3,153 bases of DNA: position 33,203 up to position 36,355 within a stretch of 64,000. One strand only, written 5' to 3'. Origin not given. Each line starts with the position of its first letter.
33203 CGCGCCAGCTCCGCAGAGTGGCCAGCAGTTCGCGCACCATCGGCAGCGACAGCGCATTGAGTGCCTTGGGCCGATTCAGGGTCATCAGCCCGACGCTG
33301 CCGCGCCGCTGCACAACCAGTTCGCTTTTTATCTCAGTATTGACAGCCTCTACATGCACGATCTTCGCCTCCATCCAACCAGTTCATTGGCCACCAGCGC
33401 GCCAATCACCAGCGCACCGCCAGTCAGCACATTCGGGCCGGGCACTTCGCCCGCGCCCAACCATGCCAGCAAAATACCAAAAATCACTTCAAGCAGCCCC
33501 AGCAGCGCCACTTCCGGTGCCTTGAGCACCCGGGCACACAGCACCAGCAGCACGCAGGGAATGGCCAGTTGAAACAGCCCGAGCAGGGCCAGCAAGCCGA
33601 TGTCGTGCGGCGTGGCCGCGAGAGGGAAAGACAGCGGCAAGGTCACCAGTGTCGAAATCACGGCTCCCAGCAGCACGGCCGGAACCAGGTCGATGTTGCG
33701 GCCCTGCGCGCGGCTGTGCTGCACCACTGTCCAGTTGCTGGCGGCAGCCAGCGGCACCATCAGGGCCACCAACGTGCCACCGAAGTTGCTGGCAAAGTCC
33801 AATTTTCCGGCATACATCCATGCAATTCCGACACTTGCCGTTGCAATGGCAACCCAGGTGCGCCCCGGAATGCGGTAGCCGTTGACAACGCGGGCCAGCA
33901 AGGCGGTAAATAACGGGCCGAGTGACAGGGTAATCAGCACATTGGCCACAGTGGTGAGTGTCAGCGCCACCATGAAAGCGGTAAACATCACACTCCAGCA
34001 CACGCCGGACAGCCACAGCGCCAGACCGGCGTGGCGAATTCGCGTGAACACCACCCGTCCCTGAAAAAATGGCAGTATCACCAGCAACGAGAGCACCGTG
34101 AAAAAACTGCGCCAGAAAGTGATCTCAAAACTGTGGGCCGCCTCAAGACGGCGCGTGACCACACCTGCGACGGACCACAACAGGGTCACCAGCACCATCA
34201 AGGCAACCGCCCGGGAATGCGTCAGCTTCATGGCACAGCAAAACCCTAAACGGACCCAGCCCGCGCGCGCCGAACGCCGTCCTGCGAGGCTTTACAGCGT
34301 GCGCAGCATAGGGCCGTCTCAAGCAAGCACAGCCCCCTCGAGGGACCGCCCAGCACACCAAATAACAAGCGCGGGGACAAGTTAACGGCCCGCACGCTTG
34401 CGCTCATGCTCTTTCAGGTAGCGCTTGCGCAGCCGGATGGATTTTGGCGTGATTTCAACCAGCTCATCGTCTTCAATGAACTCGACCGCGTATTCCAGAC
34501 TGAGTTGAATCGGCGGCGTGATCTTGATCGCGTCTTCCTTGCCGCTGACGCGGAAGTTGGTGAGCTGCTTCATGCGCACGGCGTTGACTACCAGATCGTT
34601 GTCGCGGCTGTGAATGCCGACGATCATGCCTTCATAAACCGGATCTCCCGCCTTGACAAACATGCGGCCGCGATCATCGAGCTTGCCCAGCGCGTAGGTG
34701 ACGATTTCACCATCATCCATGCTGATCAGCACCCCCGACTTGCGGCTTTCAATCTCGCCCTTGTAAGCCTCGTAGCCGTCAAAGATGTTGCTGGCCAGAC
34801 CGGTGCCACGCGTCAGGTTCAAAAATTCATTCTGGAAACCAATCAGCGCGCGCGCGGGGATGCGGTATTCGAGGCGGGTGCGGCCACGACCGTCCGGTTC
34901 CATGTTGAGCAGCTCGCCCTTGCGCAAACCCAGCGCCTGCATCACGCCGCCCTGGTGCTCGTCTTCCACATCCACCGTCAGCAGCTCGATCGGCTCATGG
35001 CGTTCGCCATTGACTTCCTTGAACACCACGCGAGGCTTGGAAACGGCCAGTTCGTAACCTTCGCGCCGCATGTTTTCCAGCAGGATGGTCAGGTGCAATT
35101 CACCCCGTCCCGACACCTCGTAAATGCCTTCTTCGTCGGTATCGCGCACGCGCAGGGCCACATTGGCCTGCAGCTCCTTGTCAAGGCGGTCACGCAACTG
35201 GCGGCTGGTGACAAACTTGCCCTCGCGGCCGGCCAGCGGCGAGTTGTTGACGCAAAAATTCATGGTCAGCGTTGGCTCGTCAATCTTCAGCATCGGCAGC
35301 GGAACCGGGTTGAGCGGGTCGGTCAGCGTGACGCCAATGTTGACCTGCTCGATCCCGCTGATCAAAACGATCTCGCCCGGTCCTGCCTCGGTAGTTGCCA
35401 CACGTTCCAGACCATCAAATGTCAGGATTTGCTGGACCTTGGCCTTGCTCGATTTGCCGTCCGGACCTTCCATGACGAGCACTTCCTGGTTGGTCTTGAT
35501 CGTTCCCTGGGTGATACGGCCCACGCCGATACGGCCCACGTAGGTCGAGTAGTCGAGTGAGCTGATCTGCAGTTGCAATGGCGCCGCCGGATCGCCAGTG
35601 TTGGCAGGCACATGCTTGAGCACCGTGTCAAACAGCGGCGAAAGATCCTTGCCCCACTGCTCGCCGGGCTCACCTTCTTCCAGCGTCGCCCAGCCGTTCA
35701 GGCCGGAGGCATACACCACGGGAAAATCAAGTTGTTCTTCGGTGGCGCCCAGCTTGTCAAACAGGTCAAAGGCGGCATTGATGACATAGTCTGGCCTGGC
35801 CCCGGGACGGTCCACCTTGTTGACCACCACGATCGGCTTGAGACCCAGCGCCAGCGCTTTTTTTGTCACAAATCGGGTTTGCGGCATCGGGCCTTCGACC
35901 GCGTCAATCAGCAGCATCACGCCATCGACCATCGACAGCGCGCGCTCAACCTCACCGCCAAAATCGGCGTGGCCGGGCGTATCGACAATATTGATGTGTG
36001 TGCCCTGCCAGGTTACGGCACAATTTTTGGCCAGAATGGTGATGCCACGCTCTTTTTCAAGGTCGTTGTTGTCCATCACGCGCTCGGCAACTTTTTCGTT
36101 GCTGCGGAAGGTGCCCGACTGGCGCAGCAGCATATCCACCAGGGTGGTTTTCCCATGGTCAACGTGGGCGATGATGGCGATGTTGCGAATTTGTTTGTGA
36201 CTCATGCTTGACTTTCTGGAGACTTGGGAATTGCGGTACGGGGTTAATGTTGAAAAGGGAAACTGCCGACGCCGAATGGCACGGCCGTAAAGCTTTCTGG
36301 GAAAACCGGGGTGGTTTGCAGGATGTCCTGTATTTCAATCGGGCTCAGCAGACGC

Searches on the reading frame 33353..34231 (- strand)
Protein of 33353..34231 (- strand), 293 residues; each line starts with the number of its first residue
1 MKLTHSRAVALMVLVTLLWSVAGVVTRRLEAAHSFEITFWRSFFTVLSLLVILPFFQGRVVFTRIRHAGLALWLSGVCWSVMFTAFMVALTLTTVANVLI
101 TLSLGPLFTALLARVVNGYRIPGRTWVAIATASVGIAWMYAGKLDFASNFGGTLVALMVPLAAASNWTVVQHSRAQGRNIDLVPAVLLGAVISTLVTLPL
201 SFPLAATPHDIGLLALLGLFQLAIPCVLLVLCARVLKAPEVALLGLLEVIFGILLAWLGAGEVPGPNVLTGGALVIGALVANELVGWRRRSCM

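Call 70: search_protein_families(library=pfam, proteins=[window:33353-34231:-], max_evalue=0.00001)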
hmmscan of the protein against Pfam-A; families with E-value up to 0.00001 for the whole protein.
window:33353-34231:- (293 aa): 1 family
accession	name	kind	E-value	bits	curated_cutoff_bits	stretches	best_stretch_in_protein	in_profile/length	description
PF00892.27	EamA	-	2e-19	70.6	28.2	2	8-140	3-134/135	EamA-like transporter family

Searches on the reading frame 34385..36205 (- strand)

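Call 70: search_protein_families(library=pfam, proteins=[window:34385-36205:-], max_evalue=0.00001)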
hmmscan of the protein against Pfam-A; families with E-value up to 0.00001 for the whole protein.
window:34385-36205:- (607 aa): 5 families
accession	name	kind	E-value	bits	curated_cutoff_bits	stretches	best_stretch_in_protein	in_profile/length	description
PF00009.33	GTP_EFTU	-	1.7e-57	194.5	26.5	1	4-200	1-187/188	Elongation factor Tu GTP binding domain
PF21018.2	BipA_C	-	2.4e-45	153.3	23.8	1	491-598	2-109/110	TypA/BipA C-terminal domain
PF00679.30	EFG_C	-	2.2e-21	76.1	27.9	1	403-487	3-87/89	Elongation factor G C-terminus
PF03144.31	GTP_EFTU_D2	-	6.5e-11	43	30.3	1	224-295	1-73/73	Elongation factor Tu domain 2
PF22042.2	EF-G_D2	-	7.7e-09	36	27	1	218-295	12-82/84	Elongation factor G domain 2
